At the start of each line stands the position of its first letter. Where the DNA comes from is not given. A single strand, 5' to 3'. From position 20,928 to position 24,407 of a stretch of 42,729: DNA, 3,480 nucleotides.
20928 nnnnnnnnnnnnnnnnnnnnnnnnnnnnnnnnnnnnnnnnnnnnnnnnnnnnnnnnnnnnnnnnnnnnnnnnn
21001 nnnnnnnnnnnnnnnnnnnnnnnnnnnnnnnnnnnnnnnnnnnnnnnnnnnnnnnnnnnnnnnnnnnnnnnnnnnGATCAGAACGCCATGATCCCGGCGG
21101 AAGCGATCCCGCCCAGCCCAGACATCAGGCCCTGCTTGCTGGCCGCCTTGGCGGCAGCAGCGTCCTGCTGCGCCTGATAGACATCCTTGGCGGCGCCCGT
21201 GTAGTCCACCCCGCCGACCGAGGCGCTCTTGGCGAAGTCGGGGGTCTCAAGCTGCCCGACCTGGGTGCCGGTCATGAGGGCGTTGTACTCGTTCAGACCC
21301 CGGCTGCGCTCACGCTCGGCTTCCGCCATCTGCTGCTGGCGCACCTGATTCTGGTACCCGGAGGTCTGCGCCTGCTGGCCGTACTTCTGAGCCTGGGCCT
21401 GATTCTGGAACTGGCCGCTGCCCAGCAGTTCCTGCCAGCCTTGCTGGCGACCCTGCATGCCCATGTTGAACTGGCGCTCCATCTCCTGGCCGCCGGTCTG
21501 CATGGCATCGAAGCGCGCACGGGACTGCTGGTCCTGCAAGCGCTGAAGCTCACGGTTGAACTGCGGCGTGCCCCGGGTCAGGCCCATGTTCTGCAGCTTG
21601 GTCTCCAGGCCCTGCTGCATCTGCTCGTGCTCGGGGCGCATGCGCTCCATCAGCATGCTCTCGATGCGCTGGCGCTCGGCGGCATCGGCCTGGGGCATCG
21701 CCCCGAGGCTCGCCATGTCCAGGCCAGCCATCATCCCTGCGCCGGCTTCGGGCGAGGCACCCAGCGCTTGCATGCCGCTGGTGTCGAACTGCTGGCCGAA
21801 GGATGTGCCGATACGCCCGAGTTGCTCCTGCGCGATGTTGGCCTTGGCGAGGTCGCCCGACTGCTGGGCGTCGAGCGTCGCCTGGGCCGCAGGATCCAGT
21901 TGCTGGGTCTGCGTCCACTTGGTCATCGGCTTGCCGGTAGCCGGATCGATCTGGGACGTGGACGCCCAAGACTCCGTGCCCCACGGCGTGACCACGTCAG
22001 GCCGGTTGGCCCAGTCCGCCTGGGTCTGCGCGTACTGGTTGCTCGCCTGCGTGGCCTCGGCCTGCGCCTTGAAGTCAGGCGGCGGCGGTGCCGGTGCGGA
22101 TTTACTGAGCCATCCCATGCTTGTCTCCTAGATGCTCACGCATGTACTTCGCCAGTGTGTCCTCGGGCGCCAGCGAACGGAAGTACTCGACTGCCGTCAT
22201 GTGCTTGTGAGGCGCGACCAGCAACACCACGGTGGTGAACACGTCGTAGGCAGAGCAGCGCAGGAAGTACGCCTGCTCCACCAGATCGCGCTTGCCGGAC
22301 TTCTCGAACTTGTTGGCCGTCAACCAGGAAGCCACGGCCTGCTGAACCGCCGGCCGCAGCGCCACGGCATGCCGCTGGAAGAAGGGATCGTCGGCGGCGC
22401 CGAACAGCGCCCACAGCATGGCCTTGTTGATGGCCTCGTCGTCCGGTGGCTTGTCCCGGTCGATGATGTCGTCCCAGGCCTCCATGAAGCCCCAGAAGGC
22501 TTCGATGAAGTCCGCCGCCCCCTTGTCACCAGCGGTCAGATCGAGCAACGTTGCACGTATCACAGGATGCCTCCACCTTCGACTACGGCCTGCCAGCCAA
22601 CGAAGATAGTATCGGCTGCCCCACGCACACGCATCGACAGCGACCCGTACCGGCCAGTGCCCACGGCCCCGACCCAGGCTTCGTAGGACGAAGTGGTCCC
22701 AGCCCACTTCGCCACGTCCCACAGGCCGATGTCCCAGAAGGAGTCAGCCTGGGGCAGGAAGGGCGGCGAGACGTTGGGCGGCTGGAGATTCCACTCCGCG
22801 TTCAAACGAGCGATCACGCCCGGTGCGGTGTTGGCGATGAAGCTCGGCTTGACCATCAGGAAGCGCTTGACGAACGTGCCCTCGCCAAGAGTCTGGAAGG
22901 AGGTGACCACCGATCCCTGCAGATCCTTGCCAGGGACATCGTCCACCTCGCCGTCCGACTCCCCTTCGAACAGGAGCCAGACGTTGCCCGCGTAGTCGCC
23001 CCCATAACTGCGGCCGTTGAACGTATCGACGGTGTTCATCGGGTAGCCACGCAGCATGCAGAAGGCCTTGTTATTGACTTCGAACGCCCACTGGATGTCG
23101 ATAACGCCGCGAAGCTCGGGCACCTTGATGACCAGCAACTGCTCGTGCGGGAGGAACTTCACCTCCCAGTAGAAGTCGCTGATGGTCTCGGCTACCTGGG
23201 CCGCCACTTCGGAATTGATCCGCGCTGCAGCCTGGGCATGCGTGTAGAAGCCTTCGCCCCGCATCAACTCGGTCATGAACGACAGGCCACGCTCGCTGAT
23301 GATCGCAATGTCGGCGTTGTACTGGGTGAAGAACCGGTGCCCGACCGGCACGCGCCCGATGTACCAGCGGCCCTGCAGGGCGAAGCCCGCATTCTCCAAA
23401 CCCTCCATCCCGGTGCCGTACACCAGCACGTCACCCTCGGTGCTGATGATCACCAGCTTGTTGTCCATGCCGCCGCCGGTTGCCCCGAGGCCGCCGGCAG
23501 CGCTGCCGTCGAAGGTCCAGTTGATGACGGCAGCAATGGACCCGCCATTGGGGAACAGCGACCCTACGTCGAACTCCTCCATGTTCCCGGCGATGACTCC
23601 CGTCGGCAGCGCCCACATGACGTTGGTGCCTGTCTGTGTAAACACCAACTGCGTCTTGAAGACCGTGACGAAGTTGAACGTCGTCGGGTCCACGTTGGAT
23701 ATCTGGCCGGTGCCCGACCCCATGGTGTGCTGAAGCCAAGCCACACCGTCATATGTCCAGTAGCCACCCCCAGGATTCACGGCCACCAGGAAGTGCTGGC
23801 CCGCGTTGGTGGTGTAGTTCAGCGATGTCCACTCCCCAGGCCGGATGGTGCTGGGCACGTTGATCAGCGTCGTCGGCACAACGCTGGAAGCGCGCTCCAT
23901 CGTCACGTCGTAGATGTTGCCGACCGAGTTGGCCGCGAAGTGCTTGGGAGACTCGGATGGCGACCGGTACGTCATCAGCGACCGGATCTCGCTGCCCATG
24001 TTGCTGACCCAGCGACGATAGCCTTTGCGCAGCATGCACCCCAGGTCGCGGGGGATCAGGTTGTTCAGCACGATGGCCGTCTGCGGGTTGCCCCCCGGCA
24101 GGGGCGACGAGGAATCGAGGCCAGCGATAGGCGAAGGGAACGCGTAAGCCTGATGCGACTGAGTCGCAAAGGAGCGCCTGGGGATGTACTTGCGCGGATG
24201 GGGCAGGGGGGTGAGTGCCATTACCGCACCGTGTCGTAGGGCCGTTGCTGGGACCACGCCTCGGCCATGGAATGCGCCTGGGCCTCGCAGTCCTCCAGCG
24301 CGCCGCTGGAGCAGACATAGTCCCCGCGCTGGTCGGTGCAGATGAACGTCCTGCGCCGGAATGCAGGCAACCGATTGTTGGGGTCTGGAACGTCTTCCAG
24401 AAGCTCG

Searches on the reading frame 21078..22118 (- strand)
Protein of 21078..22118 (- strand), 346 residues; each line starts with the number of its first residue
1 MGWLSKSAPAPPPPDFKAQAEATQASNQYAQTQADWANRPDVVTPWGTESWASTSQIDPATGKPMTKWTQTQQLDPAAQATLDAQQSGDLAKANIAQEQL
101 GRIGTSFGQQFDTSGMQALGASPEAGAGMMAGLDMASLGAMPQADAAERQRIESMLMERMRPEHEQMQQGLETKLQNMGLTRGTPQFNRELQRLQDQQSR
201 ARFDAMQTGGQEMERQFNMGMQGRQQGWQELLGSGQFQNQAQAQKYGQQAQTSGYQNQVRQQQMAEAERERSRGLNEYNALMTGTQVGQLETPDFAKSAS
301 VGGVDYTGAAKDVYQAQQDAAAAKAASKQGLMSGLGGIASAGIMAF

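Call 3: search_protein_families(library=pfam, proteins=[window:21078-22118:-], max_evalue=0.1)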
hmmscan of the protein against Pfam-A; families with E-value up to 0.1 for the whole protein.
window:21078-22118:- (346 aa): 0 families

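Call 4: search_protein_families(library=phrogs, proteins=[window:21078-22118:-], max_evalue=0.01)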
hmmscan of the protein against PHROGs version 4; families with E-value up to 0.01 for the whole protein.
window:21078-22118:- (346 aa): 1 family
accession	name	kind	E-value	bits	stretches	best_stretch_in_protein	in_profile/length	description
phrog_6121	-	head and packaging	8.6e-44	151.6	1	2-342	2-320/392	virion structural protein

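Call 54: search_dna_similar(query=window:21078-22118:-, collection=phages, mode=protein, max_rows=60, max_evalue=0.001)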
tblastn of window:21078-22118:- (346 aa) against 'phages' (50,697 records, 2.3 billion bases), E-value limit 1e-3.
Records with a match: 10; places in all: 10; records where one place covers at least 80% of the query: 5.
Best place of each record, by identity: <60% 10.
By first word of the organism name: Sulfitobacter 3; Myxococcus 3; Brucella 1; Bacteriophage 1; Stenotrophomonas 1; Rhizobium 1.
By host as written in the record: Sulfitobacter sp. CB2047 2; Myxococcus xanthus strain DK883 2; Brucella sp. 1; - 1; Sulfitobacter sp. HGT1 1; Myxococcus xanthus 1; Stenotrophomonas maltophilia 1207 1; Rhizobium phaseoli I3_18 1.
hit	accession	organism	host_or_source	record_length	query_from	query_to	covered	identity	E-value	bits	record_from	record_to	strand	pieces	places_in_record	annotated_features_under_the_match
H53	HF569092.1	Brucella phage Wb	Brucella sp.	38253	4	340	97%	26.7%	1e-7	60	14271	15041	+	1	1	Wb_ORF18: hypothetical protein | Wb_ORF17: hypothetical protein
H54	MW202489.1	Bacteriophage sp.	Manatee Spring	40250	2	287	83%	30.1%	2e-17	89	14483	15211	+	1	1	structural protein | acetyltransferase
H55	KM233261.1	Sulfitobacter phage NYA-2014a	Sulfitobacter sp. CB2047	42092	6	304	86%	24.3%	6e-7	57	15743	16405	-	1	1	peptidase_S74-domain containing protein | hypothetical protein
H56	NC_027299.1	Sulfitobacter phage NYA-2014a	Sulfitobacter sp. CB2047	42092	6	304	86%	24.3%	6e-7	57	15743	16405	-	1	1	virion structural protein | acyl-CoA N-acyltransferase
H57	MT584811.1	Sulfitobacter phage phiGT1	Sulfitobacter sp. HGT1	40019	8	304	86%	23.5%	5e-5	51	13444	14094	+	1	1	putative structural protein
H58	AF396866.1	Myxococcus phage Mx8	Myxococcus xanthus strain DK883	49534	10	232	64%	27.3%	7e-5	51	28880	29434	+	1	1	p54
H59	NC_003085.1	Myxococcus phage Mx8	Myxococcus xanthus strain DK883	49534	10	232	64%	27.3%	7e-5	51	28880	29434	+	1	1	virion structural protein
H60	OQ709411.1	Myxococcus phage Mx9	Myxococcus xanthus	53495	10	232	64%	26.4%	6e-4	48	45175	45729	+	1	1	putative virion structural protein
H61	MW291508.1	Stenotrophomonas phage BUCT555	Stenotrophomonas maltophilia 1207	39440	4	198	56%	29.6%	1e-4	50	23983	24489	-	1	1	tail fiber domain-containing protein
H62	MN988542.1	Rhizobium phage RHph_I3_18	Rhizobium phaseoli I3_18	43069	144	346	59%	27.8%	3e-5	52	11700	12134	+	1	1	putative peptidase_S74 domain-containing structural protein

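Call 56: get_annotated_region(hit=H59, flank=4500)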
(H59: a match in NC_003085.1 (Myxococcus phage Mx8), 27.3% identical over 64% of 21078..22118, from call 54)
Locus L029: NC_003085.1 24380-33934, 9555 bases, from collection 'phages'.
description: Myxococcus phage Mx8, complete genome.
organism: Myxococcus phage Mx8 (NCBI taxid 49964)
taxonomy: Viruses; Duplodnaviria; Heunggongvirae; Uroviricota; Caudoviricetes; Myxoctovirus; Myxoctovirus Mx8
host: Myxococcus xanthus strain DK883; source: -; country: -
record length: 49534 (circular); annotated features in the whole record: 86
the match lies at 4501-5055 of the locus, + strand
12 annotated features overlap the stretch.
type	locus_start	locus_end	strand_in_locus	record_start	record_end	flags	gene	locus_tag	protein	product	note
CDS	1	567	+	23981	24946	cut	-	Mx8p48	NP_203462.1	major head protein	-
CDS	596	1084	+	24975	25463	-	-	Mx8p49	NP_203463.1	virion structural protein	-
CDS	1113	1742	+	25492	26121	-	-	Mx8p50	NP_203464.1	hypothetical protein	-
CDS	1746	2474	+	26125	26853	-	-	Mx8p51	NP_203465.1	tail protein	-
CDS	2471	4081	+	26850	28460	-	-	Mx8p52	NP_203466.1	amidase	-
CDS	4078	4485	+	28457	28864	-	-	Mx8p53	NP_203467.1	acyl-CoA N-acyltransferase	potential holin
CDS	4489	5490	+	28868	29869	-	-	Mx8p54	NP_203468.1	virion structural protein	-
CDS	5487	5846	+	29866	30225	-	-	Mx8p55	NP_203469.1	hypothetical protein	-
CDS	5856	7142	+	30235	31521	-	-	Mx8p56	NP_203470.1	virion structural protein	-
CDS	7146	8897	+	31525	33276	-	-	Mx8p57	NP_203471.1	virion structural protein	-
CDS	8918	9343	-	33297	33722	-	-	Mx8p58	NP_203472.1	hypothetical protein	-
CDS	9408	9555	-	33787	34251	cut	-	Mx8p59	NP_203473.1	hypothetical protein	-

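Call 57: get_annotated_region(hit=H54, flank=4500)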
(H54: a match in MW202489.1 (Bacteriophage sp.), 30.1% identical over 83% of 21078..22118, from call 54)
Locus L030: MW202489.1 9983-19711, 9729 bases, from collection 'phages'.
description: Bacteriophage sp. isolate ctMlz233, complete genome.
organism: Bacteriophage sp. (NCBI taxid 38018)
taxonomy: Viruses
host: -; source: Manatee Spring; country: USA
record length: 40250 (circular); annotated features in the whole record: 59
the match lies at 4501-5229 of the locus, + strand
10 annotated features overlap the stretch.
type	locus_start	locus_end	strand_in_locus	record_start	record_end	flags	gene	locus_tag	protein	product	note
CDS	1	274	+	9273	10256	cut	-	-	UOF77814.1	major virion structural protein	-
CDS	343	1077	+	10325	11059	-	-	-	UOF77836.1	hypothetical protein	-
CDS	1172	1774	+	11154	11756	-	-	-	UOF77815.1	p50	-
CDS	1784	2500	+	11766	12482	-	-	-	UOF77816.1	putative tail tubular protein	-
CDS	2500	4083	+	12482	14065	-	-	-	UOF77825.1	phage stabilization protein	-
CDS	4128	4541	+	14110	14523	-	-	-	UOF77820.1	acetyltransferase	-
CDS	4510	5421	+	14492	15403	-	-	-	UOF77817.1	structural protein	-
CDS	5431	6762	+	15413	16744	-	-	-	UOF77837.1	hypothetical protein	-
CDS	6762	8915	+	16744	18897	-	-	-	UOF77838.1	hypothetical protein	-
CDS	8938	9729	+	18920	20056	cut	-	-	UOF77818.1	triple helix repeat-containing collagen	-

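Call 92: find_homologous_proteins(query=window:21078-22118:-, max_evalue=0.00001)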
Query window:21078-22118:- (346 aa): 365 proteins with E <= 0.00001 among 8000 candidates; the best 120 are listed.
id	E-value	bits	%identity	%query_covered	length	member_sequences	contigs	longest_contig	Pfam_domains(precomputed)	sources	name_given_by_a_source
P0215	1.8e-194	664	90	100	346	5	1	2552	-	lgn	-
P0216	8.2e-174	596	81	100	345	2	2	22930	-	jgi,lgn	jgi:hypothetical protein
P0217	8.2e-171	586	81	100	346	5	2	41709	-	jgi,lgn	jgi:hypothetical protein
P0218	1.3e-166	572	79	100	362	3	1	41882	-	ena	-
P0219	1.3e-162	559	78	100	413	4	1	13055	-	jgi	jgi:hypothetical protein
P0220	2.2e-138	479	69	100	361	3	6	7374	-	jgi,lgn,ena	-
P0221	4.8e-128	445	64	100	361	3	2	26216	-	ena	-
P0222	3.0e-120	420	58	100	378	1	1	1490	-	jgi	jgi:hypothetical protein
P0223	5.7e-118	412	59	100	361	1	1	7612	-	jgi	jgi:hypothetical protein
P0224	3.3e-117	410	62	94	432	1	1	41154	-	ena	-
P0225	1.2e-111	392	60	97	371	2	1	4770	-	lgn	-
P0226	3.4e-109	383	48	68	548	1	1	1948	-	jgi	-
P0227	5.1e-109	383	50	70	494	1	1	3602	-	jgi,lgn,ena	-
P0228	2.2e-103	364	44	98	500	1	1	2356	-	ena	-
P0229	2.7e-101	357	49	97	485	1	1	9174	-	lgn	-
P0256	2.2e-83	299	46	99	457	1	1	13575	-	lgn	-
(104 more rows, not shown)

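Call 103: find_encoding_contigs(protein=P0219, flank=8000, max_places=2)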
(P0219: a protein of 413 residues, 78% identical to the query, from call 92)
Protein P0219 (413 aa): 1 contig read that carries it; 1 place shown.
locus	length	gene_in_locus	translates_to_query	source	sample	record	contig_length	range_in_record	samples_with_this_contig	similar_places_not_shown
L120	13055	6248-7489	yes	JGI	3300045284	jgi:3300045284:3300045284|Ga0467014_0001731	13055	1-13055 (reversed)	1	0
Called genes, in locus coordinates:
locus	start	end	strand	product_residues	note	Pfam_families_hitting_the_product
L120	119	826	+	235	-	-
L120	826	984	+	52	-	-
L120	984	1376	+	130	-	-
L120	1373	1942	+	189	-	-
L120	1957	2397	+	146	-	-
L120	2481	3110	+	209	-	-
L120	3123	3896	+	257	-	-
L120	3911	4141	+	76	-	-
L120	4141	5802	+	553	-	-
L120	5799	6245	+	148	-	-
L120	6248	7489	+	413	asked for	-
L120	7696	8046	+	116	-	-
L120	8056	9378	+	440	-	-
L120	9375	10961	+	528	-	-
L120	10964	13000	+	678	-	PF13884:Peptidase_S74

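Call 104: find_encoding_contigs(protein=P0224, flank=8000, max_places=1)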
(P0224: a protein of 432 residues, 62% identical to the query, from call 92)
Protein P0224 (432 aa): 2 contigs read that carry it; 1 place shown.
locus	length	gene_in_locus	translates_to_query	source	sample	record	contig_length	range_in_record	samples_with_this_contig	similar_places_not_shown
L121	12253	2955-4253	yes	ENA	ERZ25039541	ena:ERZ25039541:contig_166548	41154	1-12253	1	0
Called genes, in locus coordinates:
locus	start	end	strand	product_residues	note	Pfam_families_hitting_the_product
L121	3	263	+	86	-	?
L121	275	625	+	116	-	-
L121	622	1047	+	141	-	-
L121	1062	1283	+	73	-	-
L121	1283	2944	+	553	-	-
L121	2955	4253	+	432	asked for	-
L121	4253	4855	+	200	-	-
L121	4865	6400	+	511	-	-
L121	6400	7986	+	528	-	-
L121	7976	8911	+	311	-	-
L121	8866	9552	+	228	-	PF13884:Peptidase_S74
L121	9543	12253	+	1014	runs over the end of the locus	PF00041:fn3 (faint), PF25788:Ig_Rha78A_N (faint), PF25833:Fn3_SaeA_3rd (faint)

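Call 113: search_protein_families(library=pfam, proteins=[P0219, P0224, P0256, L120:5799-6245:+], max_evalue=0.1)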
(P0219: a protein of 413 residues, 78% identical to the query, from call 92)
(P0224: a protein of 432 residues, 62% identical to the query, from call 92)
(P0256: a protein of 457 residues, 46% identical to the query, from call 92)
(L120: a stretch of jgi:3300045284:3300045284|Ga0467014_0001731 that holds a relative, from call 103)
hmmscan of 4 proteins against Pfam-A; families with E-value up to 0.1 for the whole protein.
P0219 (413 aa): 1 family
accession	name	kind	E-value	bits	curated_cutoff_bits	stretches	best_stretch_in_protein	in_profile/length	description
PF13884.11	Peptidase_S74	-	0.024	15.4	22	1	352-398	1-57/58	Chaperone of endosialidase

P0224 (432 aa): 1 family
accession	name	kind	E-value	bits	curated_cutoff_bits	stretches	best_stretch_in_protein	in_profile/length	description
PF13884.11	Peptidase_S74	-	0.00068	20.3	22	1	371-417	1-57/58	Chaperone of endosialidase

P0256 (457 aa): 1 family
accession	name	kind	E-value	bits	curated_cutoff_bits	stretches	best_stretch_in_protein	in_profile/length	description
PF13884.11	Peptidase_S74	-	5.7e-05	23.8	22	1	396-443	1-58/58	Chaperone of endosialidase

L120:5799-6245:+ (148 aa): 0 families

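Call 116: predict_structure(alignment_id=A6)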
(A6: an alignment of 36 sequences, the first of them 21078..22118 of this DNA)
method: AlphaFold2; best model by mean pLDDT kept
length: 346 residues; sequences in the alignment: 36
mean_pLDDT: 57.7   pTM: 0.25
mean pLDDT of the five models: 57.7, 56.3, 51.3, 51.2, 47.7
residues with pLDDT >= 90: 0; 70-90: 77; 50-70: 149; < 50: 120
segments of 3 or more residues with pLDDT < 50: 1-3, 109-112, 115-149, 237-257, 259-261, 264-272, 274-278, 280-282, 284-294, 333-346
pLDDT, mean of each block of 10 residues (from residue 1): 55 71 71 67 71 77 75 73 63 60 51 46 37 41 42 58 70 74 76 71 55 53 53 48 43 47 48 47 44 48 58 68 60 47 44
secondary structure, 60 per line:
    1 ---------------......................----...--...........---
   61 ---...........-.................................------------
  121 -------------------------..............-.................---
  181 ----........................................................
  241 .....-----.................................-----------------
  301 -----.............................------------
elements in order: H16-37 E42-44 E47-57 E64-74 H76-108 H146-159 H161-177 H185-245 H251-283 H306-334

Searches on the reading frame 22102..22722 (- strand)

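Call 3: search_protein_families(library=pfam, proteins=[window:22102-22722:-], max_evalue=0.1)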
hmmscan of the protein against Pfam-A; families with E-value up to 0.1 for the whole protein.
window:22102-22722:- (206 aa): 0 families

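Call 4: search_protein_families(library=phrogs, proteins=[window:22102-22722:-], max_evalue=0.01)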
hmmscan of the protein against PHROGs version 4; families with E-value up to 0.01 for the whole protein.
window:22102-22722:- (206 aa): 1 family
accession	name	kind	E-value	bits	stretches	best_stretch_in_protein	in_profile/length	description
phrog_21390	-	unknown function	9.7e-20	72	1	52-176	6-129/153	-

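Call 113: search_protein_families(library=pfam, proteins=[window:22102-22722:-], max_evalue=0.1)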
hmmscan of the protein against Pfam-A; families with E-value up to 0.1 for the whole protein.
window:22102-22722:- (206 aa): 0 families

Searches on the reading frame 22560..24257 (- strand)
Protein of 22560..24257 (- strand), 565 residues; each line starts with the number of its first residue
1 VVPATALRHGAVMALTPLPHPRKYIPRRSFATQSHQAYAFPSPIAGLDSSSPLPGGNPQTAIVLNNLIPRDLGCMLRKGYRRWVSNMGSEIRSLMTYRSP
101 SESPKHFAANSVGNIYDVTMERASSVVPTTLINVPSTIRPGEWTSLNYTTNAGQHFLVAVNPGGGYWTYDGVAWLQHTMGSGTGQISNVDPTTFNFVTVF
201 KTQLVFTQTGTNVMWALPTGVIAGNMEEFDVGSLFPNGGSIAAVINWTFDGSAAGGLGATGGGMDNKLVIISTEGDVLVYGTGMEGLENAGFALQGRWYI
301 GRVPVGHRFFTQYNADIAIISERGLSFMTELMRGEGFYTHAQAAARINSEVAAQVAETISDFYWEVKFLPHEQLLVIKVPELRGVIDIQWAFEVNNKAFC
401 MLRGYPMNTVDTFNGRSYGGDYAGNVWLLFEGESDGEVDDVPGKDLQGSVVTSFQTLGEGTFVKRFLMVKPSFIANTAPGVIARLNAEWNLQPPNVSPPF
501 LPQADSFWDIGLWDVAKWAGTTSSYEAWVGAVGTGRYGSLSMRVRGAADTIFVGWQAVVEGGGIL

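Call 3: search_protein_families(library=pfam, proteins=[window:22560-24257:-], max_evalue=0.1)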
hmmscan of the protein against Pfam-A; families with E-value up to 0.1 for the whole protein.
window:22560-24257:- (565 aa): 0 families

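Call 4: search_protein_families(library=phrogs, proteins=[window:22560-24257:-], max_evalue=0.01)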
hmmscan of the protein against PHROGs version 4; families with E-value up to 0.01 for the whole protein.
window:22560-24257:- (565 aa): 1 family
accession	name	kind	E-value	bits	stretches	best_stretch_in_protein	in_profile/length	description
phrog_5107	-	lysis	5.6e-82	276.8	1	34-562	3-530/533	amidase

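Call 55: search_dna_similar(query=window:22560-24257:-, collection=phages, mode=protein, max_rows=40, max_evalue=1e-10, rows=spread)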
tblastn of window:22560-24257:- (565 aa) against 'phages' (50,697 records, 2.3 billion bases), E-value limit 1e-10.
Records with a match: 19; places in all: 19; records where one place covers at least 80% of the query: 18.
Best place of each record, by identity: <60% 19.
By first word of the organism name: Sulfitobacter 7; Rhizobium 4; Myxococcus 3; Bacteriophage 2; Stenotrophomonas 1; EBPR 1; Bradyrhizobium 1.
By host as written in the record: Sulfitobacter sp. CB2047 6; - 3; Myxococcus xanthus strain DK883 2; Myxococcus xanthus 1; Stenotrophomonas maltophilia 1207 1; Rhizobium etli N6212 1; Rhizobium etli N741 1; Rhizobium etli sv. phaseoli N561 1; and 3 more.
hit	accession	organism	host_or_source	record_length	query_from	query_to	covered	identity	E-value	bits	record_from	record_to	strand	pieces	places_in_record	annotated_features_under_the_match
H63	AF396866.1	Myxococcus phage Mx8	Myxococcus xanthus strain DK883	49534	3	565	100%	27.2%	3e-44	174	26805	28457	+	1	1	p52 | p51 | p53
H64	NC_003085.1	Myxococcus phage Mx8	Myxococcus xanthus strain DK883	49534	3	565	100%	27.2%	3e-44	174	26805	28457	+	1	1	amidase | tail protein | acyl-CoA N-acyltransferase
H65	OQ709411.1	Myxococcus phage Mx9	Myxococcus xanthus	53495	27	565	95%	27.4%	1e-41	166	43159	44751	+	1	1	putative head closure protein | putative acyl-CoA N-acyltransferase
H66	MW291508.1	Stenotrophomonas phage BUCT555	Stenotrophomonas maltophilia 1207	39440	22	565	96%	26.0%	2e-38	157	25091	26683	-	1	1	hypothetical protein (x2) | GNAT family N-acetyltransferase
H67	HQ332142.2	Sulfitobacter phage pCB2047-A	Sulfitobacter sp. CB2047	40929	20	536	92%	26.7%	5e-25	116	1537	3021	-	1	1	hypothetical protein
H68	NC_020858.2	Sulfitobacter phage pCB2047-A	Sulfitobacter sp. CB2047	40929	20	536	92%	26.7%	5e-25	116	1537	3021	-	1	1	amidase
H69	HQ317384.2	Sulfitobacter phage pCB2047-C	Sulfitobacter sp. CB2047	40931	18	536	92%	26.6%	3e-25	117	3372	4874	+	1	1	putative structural protein | hypothetical protein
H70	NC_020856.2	Sulfitobacter phage pCB2047-C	Sulfitobacter sp. CB2047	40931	18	536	92%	26.6%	3e-25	117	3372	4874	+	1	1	amidase | tail protein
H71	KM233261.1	Sulfitobacter phage NYA-2014a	Sulfitobacter sp. CB2047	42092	18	536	92%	26.6%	4e-25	116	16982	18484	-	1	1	hypothetical protein (x2)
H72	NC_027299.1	Sulfitobacter phage NYA-2014a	Sulfitobacter sp. CB2047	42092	18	536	92%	26.6%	4e-25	116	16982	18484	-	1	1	amidase | tail protein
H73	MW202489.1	Bacteriophage sp.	Manatee Spring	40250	42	565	93%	25.5%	1e-25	118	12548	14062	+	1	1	phage stabilization protein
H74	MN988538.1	Rhizobium phage RHph_Y25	Rhizobium etli N6212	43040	8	535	93%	24.9%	3e-24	114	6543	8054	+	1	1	hypothetical protein (x2)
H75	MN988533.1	Rhizobium phage RHph_N2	Rhizobium etli N741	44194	36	535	88%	25.5%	3e-24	114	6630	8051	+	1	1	hypothetical protein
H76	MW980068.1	Rhizobium phage RHEph18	Rhizobium etli sv. phaseoli N561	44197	36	535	88%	25.5%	3e-24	114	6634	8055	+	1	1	hypothetical protein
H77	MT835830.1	Bacteriophage sp.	human fecal samples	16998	33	565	94%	23.7%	3e-21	104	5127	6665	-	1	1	record has no annotation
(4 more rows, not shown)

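Call 78: find_related_loci(query=A5, collection=viral_contigs, flank=7000)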
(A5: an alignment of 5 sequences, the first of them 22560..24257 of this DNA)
Query A5 (565 aa) in viral_contigs; peptide patterns used: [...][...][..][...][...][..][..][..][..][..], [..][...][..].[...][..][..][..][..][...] (x = any residue, [..] = any of these).
222 stretches matched a pattern; 172 encode a relative of the query (tblastn E <= 1e-3); the best 80 are kept; 80 distinct loci.
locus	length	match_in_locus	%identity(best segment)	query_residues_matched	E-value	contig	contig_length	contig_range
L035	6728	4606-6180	58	32-565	0e+0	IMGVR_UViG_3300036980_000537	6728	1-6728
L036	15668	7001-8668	54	4-565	0e+0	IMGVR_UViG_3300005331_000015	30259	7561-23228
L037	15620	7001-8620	39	21-565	7e-118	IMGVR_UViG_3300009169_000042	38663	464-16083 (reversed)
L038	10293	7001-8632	35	28-565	1e-94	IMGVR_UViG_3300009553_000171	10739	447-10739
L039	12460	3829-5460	35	28-565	1e-94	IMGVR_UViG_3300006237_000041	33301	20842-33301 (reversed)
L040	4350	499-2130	35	28-565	4e-95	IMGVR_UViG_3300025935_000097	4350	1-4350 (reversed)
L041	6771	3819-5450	35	28-565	2e-94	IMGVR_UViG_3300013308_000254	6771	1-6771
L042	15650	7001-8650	33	11-565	2e-88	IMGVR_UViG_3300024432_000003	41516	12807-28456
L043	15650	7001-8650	33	11-565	2e-88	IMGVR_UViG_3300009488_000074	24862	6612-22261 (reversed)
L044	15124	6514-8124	32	9-565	2e-88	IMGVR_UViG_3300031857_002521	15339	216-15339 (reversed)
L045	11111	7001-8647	33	12-565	3e-87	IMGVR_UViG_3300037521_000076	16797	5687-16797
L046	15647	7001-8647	33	12-565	3e-87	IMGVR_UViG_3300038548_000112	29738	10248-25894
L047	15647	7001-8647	33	12-565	3e-87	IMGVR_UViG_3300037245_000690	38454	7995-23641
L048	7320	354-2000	33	12-565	3e-87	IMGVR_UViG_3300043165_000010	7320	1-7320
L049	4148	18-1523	33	59-565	8e-80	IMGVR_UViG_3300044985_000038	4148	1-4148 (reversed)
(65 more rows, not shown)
